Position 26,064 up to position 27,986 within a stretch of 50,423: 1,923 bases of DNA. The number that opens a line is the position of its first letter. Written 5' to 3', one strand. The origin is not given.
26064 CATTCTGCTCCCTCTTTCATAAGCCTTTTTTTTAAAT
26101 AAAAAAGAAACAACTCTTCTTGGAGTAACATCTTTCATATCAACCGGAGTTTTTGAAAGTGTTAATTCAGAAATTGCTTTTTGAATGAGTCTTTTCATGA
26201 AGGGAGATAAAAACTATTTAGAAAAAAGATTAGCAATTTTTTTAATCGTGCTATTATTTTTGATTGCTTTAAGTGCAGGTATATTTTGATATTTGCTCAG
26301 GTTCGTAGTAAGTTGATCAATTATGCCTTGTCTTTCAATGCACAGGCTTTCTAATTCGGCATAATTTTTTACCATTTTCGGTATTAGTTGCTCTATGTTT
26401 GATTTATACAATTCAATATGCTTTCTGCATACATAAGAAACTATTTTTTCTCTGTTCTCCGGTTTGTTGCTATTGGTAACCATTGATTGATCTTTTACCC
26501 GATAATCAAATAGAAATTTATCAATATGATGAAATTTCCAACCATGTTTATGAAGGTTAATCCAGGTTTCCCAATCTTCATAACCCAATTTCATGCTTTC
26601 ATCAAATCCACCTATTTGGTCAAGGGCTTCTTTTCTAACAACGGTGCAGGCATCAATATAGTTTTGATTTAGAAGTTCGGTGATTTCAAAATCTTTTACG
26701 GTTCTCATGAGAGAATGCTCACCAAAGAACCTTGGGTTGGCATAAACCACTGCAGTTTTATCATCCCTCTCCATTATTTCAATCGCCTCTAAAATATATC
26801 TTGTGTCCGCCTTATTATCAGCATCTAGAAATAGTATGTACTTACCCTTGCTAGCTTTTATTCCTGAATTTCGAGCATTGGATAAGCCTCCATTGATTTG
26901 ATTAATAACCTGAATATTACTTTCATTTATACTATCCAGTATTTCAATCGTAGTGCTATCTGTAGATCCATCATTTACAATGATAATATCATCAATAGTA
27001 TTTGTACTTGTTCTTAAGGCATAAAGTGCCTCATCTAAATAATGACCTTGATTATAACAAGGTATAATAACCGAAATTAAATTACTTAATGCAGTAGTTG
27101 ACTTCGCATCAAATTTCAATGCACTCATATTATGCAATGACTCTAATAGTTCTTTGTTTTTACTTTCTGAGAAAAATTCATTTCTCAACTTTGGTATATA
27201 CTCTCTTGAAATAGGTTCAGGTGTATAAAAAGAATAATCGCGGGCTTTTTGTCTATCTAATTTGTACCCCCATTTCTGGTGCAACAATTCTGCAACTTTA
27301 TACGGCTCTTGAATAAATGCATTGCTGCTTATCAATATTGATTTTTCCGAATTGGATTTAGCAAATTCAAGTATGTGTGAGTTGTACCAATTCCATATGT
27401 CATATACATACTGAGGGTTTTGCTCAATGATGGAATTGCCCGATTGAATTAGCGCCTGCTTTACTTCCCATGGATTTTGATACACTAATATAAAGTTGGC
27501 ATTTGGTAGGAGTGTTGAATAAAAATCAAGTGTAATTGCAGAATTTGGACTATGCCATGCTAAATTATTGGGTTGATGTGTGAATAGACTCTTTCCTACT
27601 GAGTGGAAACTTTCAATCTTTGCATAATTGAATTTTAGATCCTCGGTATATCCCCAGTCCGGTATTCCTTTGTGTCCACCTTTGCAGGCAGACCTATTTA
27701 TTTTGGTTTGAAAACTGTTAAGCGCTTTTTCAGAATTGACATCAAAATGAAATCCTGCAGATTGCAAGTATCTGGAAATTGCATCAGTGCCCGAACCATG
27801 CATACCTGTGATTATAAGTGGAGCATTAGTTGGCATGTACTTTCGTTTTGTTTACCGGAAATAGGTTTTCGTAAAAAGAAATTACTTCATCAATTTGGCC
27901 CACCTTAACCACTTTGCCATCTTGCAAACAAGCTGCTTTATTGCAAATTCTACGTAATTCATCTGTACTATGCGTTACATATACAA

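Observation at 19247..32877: Composite surface-glycan locus combining an ABC exporter, two O-acyl relay modules, a sulfotransferase-like::GT2 fusion and an O-antigen-ligase-family protein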

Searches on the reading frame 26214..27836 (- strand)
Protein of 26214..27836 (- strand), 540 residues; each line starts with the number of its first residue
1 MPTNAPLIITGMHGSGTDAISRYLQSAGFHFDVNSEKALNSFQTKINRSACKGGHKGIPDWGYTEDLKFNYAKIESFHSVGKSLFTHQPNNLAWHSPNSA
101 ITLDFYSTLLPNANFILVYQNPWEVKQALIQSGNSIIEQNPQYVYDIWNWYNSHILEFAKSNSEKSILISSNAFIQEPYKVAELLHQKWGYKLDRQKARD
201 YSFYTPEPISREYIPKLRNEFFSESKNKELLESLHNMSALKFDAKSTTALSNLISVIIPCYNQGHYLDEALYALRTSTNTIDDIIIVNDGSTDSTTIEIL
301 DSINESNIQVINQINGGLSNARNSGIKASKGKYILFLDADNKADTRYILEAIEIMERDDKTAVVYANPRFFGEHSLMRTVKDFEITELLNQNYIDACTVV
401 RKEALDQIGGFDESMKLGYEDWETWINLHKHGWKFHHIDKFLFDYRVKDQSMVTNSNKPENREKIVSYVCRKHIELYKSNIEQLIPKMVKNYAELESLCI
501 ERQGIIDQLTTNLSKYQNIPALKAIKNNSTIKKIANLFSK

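Call 3: search_protein_families(library=pfam, proteins=[window:26214-27836:-], max_evalue=0.01)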
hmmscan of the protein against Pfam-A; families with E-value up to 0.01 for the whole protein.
window:26214-27836:- (540 aa): 6 families
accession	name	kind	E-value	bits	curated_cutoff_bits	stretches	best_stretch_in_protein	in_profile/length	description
PF00535.33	Glycos_transf_2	-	1.1e-28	100.7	23.3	1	255-383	1-131/168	Glycosyl transferase family 2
PF10111.15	Glyco_tranf_2_2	-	1.7e-14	54.4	27.3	1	255-437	1-208/276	Glycosyltransferase like family 2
PF13641.12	Glyco_tranf_2_3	-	1.2e-12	48.8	27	1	254-437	3-203/230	Glycosyltransferase like family 2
PF13632.12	Glyco_trans_2_3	-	2e-07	31.5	27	1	333-440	1-118/198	Glycosyl transferase family group 2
PF13506.12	Glyco_transf_21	-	0.00024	21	21.7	1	324-448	24-157/174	Glycosyl transferase family 21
PF13469.12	Sulfotransfer_3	-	0.001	19.8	27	1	6-122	1-134/216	Sulfotransferase family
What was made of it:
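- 26427..27080 (-): GT2 domain of gene 6 (aa ~253-470), with an intact D-A-D and YEDWE. Pfam Glycos_transf_2 E 1e-28 (call 3).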

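Call 6: search_protein_families(library=ncbifam, proteins=[window:26214-27836:-], max_evalue=0.001)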
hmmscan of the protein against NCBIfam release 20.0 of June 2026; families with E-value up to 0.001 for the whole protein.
window:26214-27836:- (540 aa): 26 families (the best 25 are shown)
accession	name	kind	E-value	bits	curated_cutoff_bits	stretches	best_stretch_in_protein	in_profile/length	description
NF007482.0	PRK10073.1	equivalog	7e-22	77.9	423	1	251-368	5-122/334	glycosyltransferase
NF041875.1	EPS_EpsD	equivalog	1.5e-21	77.2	370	1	254-440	1-201/325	exopolysaccharide biosynthesis glycosyltransferase EpsD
NF047683.1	TeichurnBiosyTuaG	equivalog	1.5e-21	77.2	400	1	251-465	5-223/252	teichuronic acid biosynthesis protein TuaG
TIGR03965.1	mycofact_glyco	equivalog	2.7e-19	69.4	280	1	225-436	48-271/467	mycofactocin biosynthesis glycosyltransferase MftF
TIGR03937.1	PgaC_IcaA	equivalog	2.9e-19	69.3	422.3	1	246-435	39-240/407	poly-beta-1,6-N-acetyl-D-glucosamine synthase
TIGR04283.1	glyco_like_mftF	equivalog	5.8e-19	68.6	182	1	254-438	1-178/221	TIGR04283 family arsenosugar biosynthesis glycosyltransferase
NF038302.1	EPS_HpsE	equivalog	4e-13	49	300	1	254-362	3-118/307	hormogonium polysaccharide biosynthesis glycosyltransferase HpsE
NF038299.1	EPS_HpsN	equivalog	1.8e-09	37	425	1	253-390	2-139/317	hormogonium polysaccharide biosynthesis glycosyltransferase HpsN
NF053739.1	GlytfEpsEBac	equivalog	2.3e-09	36.6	450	1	254-451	3-208/265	glycosyltransferase EpsE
NF041394.1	GtaseAglG_Halo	equivalog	3e-09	36.6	440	1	254-364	3-116/304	glucosyl-dolichyl phosphate glucuronosyltransferase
TIGR03111.1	glyc2_xrt_Gpos1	hypoth_equivalog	1.5e-08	33.9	363.95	1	244-363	41-164/439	TIGR03111 family XrtG-associated glycosyltransferase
TIGR01556.1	rhamnosyltran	subfamily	2.6e-08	33.4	200.55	1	274-456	13-211/281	rhamnosyltransferase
NF050050.1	ProtGlycPglI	equivalog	1.5e-07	31.1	500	1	253-469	3-224/306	GalNAc(5)-diNAcBac-PP-undecaprenol beta-1,3-glucosyltransferase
NF050819.1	PolSacchBiosHfsG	equivalog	2.7e-07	30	500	1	249-366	9-127/302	polysaccharide biosynthesis protein HfsG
TIGR04017.1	WcaA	equivalog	1.3e-06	28.2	495.75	1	252-367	5-122/279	colanic acid biosynthesis glycosyltransferase WcaA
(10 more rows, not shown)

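Call 10: find_homologous_proteins(query=window:26214-27836:-, max_evalue=0.00001)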
Query window:26214-27836:- (540 aa): 1927 proteins with E <= 0.00001 among 8000 candidates; the best 120 are listed.
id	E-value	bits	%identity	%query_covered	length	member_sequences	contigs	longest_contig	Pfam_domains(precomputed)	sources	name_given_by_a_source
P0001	0.0e+0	1231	100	100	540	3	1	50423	PF13632.13,PF10111.15,PF13641.13,PF00535.33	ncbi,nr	ncbi:MAG: glycosyltransferase [Bacteroidia bacterium]|nr:glycosyltransferase [Bacteroidia bacterium]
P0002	6.8e-174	597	50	100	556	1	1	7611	PF13469.13,PF10111.15,PF13641.13,PF00535.33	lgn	-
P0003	2.3e-172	592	49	100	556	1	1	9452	PF13632.13,PF13469.13,PF10111.15,PF13641.13,PF00535.33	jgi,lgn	-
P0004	3.3e-134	466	42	95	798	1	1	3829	PF13469.13,PF10111.15,PF13641.13,PF00535.33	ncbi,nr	ncbi:MAG: glycosyltransferase, partial [Bacteroidia bacterium]|nr:glycosyltransferase [Bacteroidia b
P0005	6.1e-129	449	39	99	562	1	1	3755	PF13632.13,PF13469.13,PF10111.15,PF13506.14,PF13641.13,PF00535.33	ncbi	ncbi:MAG: glycosyltransferase [Bacteroidota bacterium]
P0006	1.0e-120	422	43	91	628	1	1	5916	PF13632.13,PF13469.13,PF10111.15,PF13641.13,PF00535.33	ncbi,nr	ncbi:glycosyltransferase [Dolichospermum sp. ST_sed3]|nr:glycosyltransferase [Dolichospermum sp. ST_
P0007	6.1e-93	330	37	71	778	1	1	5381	PF10111.15,PF13506.14,PF13641.13,PF00535.33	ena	-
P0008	1.7e-91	326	37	50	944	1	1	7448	PF13632.13,PF10111.15,PF13506.14,PF13641.13,PF00534.27,PF00535.33,PF20706.4,PF13692.13,PF02709.21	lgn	-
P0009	1.7e-80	289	40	42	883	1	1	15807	PF13632.13,PF10111.15,PF13506.14,PF13641.13,PF00535.33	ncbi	-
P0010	4.3e-78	281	31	91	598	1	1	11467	PF13469.13,PF10111.15,PF13641.13,PF00535.33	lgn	-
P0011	5.7e-76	274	36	46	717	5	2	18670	PF13632.13,PF10111.15,PF13641.13,PF00535.33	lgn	-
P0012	9.3e-75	270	33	47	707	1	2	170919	PF13632.13,PF10111.15,PF13506.14,PF13641.13,PF00535.33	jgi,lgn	jgi:glycosyltransferase involved in cell wall biosynthesis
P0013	7.8e-69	251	43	52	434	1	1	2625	PF10111.15,PF13641.13,PF00535.33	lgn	-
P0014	1.9e-68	250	39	41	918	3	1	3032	PF13431.13,PF10111.15,PF13506.14,PF13414.13,PF13428.13,PF00535.33,PF02709.21,PF13712.13,PF14559.13,PF24575.2,PF13632.13,PF13641.13,PF00515.35,PF12895.14,PF13424.13,PF13432.13,PF13181.13,PF07719.24,PF13174.13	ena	-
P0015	2.6e-68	249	38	41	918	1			PF13431.13,PF23914.2,PF10111.15,PF13506.14,PF13414.13,PF13428.13,PF00535.33,PF02709.21,PF13712.13,PF14559.13,PF24575.2,PF13632.13,PF13641.13,PF00515.35,PF12895.14,PF13424.13,PF21033.5,PF13432.13,PF13181.13,PF07719.24,PF13174.13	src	-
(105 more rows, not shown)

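Call 11: find_related_loci(query=window:26214-27836:-, collection=genome_contigs, flank=10000)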
Query window:26214-27836:- (540 aa) in genome_contigs; peptide patterns used: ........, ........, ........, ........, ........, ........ (x = any residue, [..] = any of these).
51 stretches matched a pattern; 3 encode a relative of the query (tblastn E <= 1e-3); 3 distinct loci.
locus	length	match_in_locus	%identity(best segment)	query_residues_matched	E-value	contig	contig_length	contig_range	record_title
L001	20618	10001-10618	25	254-434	3e-11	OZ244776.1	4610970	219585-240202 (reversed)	MAG: Ilyomonas sp. isolate 566d262c-3a9e-40be-8ec1-d983a5e4ec1d genome assembly, chromosome: 1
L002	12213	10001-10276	34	254-340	1e-5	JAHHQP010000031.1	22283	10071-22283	MAG: Bacteroidales bacterium isolate MAG007 MAG007_31, whole genome shotgun sequence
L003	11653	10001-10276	29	254-340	7e-5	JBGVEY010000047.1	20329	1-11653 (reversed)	MAG: Candidatus Cryptobacteroides sp. isolate fecal_MAG_402 fecal_MAG_402_contig_0047, whole genome shotgun sequence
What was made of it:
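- Tried and rejected: Genome-collection scan with gene 6 (call 11).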

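Call 14: find_encoding_contigs(protein=P0003, flank=10000, max_places=3)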
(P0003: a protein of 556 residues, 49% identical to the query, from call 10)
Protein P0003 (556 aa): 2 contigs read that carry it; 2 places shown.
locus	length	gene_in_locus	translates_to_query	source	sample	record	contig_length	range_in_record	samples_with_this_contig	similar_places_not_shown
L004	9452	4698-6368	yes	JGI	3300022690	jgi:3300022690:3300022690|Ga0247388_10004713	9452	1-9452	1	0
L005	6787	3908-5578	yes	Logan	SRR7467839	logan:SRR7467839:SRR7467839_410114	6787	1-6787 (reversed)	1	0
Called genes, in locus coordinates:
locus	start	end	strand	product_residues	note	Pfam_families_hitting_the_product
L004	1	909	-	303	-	?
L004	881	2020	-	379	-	PF13439:Glyco_transf_4, PF20706:GT4-conflict (weak), PF00534:Glycos_transf_1, PF13692:Glyco_trans_1_4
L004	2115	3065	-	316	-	PF00535:Glycos_transf_2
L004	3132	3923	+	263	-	PF01061:ABC2_membrane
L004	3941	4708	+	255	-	PF13555:AAA_29 (faint), PF00005:ABC_tran, PF13304:AAA_21 (faint)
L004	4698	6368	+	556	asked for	PF13469:Sulfotransfer_3, PF00535:Glycos_transf_2, PF10111:Glyco_tranf_2_2, PF13641:Glyco_tranf_2_3, PF13632:Glyco_trans_2_3 (weak)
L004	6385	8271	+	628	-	PF00535:Glycos_transf_2, PF10111:Glyco_tranf_2_2, PF13641:Glyco_tranf_2_3 (weak), PF00535:Glycos_transf_2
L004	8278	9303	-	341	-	PF16822:ALGX (weak)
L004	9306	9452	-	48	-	?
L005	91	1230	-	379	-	PF13439:Glyco_transf_4, PF20706:GT4-conflict (weak), PF00534:Glycos_transf_1, PF13692:Glyco_trans_1_4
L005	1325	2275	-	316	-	PF00535:Glycos_transf_2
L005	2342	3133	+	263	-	PF01061:ABC2_membrane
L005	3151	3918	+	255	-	PF13555:AAA_29 (faint), PF00005:ABC_tran, PF13304:AAA_21 (faint)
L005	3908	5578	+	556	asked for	PF13469:Sulfotransfer_3, PF00535:Glycos_transf_2, PF10111:Glyco_tranf_2_2, PF13641:Glyco_tranf_2_3, PF13632:Glyco_trans_2_3 (weak)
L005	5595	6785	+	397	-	?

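Call 15: find_encoding_contigs(protein=P0010, flank=10000, max_places=3)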
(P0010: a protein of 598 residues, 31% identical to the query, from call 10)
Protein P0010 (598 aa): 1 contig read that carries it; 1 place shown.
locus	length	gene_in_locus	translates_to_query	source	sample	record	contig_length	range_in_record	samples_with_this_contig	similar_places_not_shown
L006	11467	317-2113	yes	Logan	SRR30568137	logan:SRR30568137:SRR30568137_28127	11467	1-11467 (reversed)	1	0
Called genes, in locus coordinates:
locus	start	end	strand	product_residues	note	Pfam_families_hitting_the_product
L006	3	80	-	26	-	?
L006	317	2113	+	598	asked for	PF13469:Sulfotransfer_3, PF00535:Glycos_transf_2, PF10111:Glyco_tranf_2_2 (weak), PF13641:Glyco_tranf_2_3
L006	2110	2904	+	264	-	PF00685:Sulfotransfer_1, PF13469:Sulfotransfer_3 (faint)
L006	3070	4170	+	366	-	PF12146:Hydrolase_4, PF00561:Abhydrolase_1, PF12697:Abhydrolase_6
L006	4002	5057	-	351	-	-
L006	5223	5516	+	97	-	PF09907:HigB_toxin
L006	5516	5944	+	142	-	PF01381:HTH_3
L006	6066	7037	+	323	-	PF00753:Lactamase_B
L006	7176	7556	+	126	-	PF13366:PDDEXK_3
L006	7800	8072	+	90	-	PF15731:MqsA_antitoxin (weak), PF01381:HTH_3, PF13560:HTH_31 (weak)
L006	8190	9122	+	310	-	PF14338:Mrr_N, PF04471:Mrr_cat, PF22722:NA-iREase1, PF13156:Mrr_cat_2 (weak)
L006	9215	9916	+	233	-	-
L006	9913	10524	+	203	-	PF02525:Flavodoxin_2, PF03358:FMN_red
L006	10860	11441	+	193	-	-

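Call 23: find_encoding_contigs(protein=P0004, flank=10000, max_places=2)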
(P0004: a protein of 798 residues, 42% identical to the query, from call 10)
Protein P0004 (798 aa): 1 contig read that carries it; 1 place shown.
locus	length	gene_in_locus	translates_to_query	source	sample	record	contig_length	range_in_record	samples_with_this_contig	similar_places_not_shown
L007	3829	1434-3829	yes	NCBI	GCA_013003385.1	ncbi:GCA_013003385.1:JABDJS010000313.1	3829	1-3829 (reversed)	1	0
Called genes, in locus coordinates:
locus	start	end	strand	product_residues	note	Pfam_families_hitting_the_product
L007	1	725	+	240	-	PF01061:ABC2_membrane, PF12698:ABC2_membrane_3 (faint)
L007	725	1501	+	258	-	PF00005:ABC_tran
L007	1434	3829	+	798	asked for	PF13469:Sulfotransfer_3 (weak), PF00535:Glycos_transf_2, PF10111:Glyco_tranf_2_2, PF13641:Glyco_tranf_2_3, PF00535:Glycos_transf_2, PF10111:Glyco_tranf_2_2 (weak)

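Call 24: find_encoding_contigs(protein=P0006, flank=10000, max_places=2)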
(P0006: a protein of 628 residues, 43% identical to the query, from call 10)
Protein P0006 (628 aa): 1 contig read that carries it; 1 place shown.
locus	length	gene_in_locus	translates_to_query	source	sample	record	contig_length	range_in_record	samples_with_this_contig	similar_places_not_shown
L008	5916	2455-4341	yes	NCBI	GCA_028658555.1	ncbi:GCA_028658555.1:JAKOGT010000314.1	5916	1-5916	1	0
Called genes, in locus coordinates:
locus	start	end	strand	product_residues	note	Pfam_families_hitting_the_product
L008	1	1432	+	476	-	PF13439:Glyco_transf_4, PF00534:Glycos_transf_1, PF13692:Glyco_trans_1_4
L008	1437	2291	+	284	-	PF00535:Glycos_transf_2, PF10111:Glyco_tranf_2_2, PF13641:Glyco_tranf_2_3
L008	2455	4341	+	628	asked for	PF13469:Sulfotransfer_3, PF13632:Glyco_trans_2_3 (faint), PF13641:Glyco_tranf_2_3, PF00535:Glycos_transf_2, PF10111:Glyco_tranf_2_2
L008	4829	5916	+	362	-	PF14286:DHHW (faint), PF16822:ALGX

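Call 25: find_encoding_contigs(protein=P0002, flank=10000, max_places=2)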
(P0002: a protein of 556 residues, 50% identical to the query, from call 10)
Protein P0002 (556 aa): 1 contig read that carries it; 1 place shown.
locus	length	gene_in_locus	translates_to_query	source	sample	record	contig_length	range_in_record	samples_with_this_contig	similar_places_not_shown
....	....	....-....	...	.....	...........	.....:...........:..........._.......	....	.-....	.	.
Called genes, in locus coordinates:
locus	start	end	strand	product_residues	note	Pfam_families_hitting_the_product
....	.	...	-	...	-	?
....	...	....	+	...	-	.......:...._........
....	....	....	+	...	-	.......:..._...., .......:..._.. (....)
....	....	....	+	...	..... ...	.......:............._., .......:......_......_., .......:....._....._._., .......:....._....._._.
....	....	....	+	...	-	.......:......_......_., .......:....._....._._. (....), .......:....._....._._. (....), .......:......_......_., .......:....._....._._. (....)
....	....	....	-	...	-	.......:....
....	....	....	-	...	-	?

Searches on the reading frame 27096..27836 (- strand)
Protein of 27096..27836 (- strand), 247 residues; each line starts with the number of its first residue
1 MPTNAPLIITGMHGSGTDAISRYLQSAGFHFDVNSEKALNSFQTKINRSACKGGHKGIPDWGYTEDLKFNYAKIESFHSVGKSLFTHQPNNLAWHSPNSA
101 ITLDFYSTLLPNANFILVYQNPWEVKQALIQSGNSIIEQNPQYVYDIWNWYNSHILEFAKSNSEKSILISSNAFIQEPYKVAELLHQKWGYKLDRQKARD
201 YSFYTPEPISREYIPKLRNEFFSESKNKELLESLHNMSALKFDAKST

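Call 8: search_solved_structures(query=window:27096-27836:-, max_evalue=10, show_alignments=3)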
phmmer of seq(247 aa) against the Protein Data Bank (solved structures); distinct sequences matched with E-value up to 10: 0.
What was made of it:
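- Tried and rejected: PDB sequence search with the window's own ST domain (call 8).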

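Call 9: search_protein_families(library=pfam, proteins=[window:27096-27836:-], max_evalue=10)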
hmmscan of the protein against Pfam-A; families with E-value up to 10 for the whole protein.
seq(247 aa): 4 families
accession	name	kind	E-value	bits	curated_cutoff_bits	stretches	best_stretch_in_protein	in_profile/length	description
PF13469.12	Sulfotransfer_3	-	0.00024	21.9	27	1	6-124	1-140/216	Sulfotransferase family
PF13238.12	AAA_18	-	0.015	16.2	29.4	1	8-35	2-28/128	AAA domain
PF02879.22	PGM_PMM_II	-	0.085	13.8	29.3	1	4-37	20-53/103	Phosphoglucomutase/phosphomannomutase, alpha/beta/alpha domain II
PF14532.12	Sigma54_activ_2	-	0.15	12.8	25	1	4-28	21-45/138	Sigma-54 interaction domain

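Call 42: predict_structure(alignment_id=A3)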
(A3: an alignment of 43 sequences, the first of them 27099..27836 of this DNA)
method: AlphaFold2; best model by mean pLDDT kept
length: 246 residues; sequences in the alignment: 43
mean_pLDDT: 91.6   pTM: 0.90
mean pLDDT of the five models: 91.6, 91.2, 91.0, 90.3, 89.8
residues with pLDDT >= 90: 190; 70-90: 51; 50-70: 4; < 50: 1
segments of 3 or more residues with pLDDT < 50: none
pLDDT, mean of each block of 10 residues (from residue 1): 82 91 92 90 96 90 95 96 87 86 96 96 93 94 96 98 98 93 95 86 76 92 96 97 73
secondary structure, 60 per line:
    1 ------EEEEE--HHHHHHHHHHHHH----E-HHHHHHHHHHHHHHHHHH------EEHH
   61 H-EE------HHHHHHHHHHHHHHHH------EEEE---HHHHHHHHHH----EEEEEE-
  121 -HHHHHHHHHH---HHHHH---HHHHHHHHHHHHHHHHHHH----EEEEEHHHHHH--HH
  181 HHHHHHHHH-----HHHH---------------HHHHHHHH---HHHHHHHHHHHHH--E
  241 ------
elements in order: E7-11 H14-26 H33-50 H71-86 E93-96 H100-109 E114-119 H122-131 H135-139 H143-161 E166-170 H171-176 H179-189 H195-198 H214-221 H225-237
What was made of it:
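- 27102..27836 (-): N-terminal sulfotransferase-fold domain of gene 6 (aa 1-245). Degenerate, probably catalytically dead. AF2 pLDDT 91.6 (call 42).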

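Call 45: fold_search(model_id=the predicted structure, library=pdb)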
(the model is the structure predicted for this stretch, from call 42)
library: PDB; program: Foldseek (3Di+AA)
matches with E <= 10: 1155; with E <= 0.001: 49
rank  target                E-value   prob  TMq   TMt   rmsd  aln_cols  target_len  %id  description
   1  4gbm                  6.0e-07  1.00  0.55  0.49  10.7       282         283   16  Sulfotransferase Domain from the Curacin Biosynthetic Pathway (released 2012-10-17)
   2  3ap3_C                7.9e-07  1.00  0.51  0.45  11.9       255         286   14  Crystal structure of human tyrosylprotein sulfotransferase-2 complexed with PAP (released 2011-10-26)
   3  9wwe                  1.1e-06  1.00  0.53  0.44  11.3       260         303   15  Crystal structure of human tyrosylprotein sulfotransferase 2 (TPST2) in cation-bound state (released 2025-12-31)
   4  2z6v                  2.1e-06  1.00  0.54  0.35  11.1       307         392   13  Crystal structure of sulfotransferase STF9 from Mycobacterium avium (released 2008-09-09)
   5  5wrj_C                2.3e-06  1.00  0.53  0.48   9.2       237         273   13  Crystal structure of human tyrosylprotein sulfotransferase-1 complexed with PAP and gastrin peptide (released 2017-09-06)
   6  3ap1_A                3.0e-06  1.00  0.51  0.43  11.4       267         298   13  Crystal structure of human tyrosylprotein sulfotransferase-2 complexed with PAP and C4 peptide (released 2011-10-26)
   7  3ap2_B                3.3e-06  1.00  0.55  0.47  10.2       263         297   14  Crystal structure of human tyrosylprotein sulfotransferase-2 complexed with PAP,C4 peptide, and phosphate ion (released 2011-10-26)
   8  3ap1_B                3.3e-06  1.00  0.54  0.46  11.2       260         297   14  Crystal structure of human tyrosylprotein sulfotransferase-2 complexed with PAP and C4 peptide (released 2011-10-26)
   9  5wrj_A                4.1e-06  1.00  0.49  0.45   9.7       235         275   13  Crystal structure of human tyrosylprotein sulfotransferase-1 complexed with PAP and gastrin peptide (released 2017-09-06)
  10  3rnl                  4.4e-06  1.00  0.59  0.59   7.0       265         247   15  Crystal Structure of Sulfotransferase from Alicyclobacillus acidocaldarius (released 2011-06-29)
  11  3ap3_B                4.9e-06  1.00  0.52  0.46   8.5       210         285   13  Crystal structure of human tyrosylprotein sulfotransferase-2 complexed with PAP (released 2011-10-26)
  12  5wri_A                9.0e-06  1.00  0.51  0.47   9.3       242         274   13  Crystal structure of human tyrosylprotein sulfotransferase-1 complexed with PAP and C4 peptide (released 2017-09-13)
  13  3ap2_A                1.1e-05  1.00  0.50  0.42   8.4       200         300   16  Crystal structure of human tyrosylprotein sulfotransferase-2 complexed with PAP,C4 peptide, and phosphate ion (released 2011-10-26)
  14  3ap3_A                1.3e-05  1.00  0.50  0.45   8.9       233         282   13  Crystal structure of human tyrosylprotein sulfotransferase-2 complexed with PAP (released 2011-10-26)
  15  3ap3_D                1.6e-05  1.00  0.51  0.44  10.0       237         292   12  Crystal structure of human tyrosylprotein sulfotransferase-2 complexed with PAP (released 2011-10-26)
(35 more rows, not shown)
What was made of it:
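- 27102..27836 (-): The top 49 Foldseek PDB hits are all sulfotransferases (call 45).
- On PAPS-dependent sulfotransferase (Sulfotransfer_3, PF13469): The top 49 Foldseek PDB hits are sulfotransferases (calls 42, 45).
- Closest known: PAPS-dependent sulfotransferases of the Sulfotransfer_3 / TPST / CurM-ST type. Same: The overall alpha/beta fold (Foldseek E 6e-7 to CurM ST, TM 0.5-0.6; call 45).
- Checked: The fold itself is real (calls 42, 45).
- The fold is confirmed (calls 42, 45). The domain has a genuine sulfotransferase fold (call 45).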
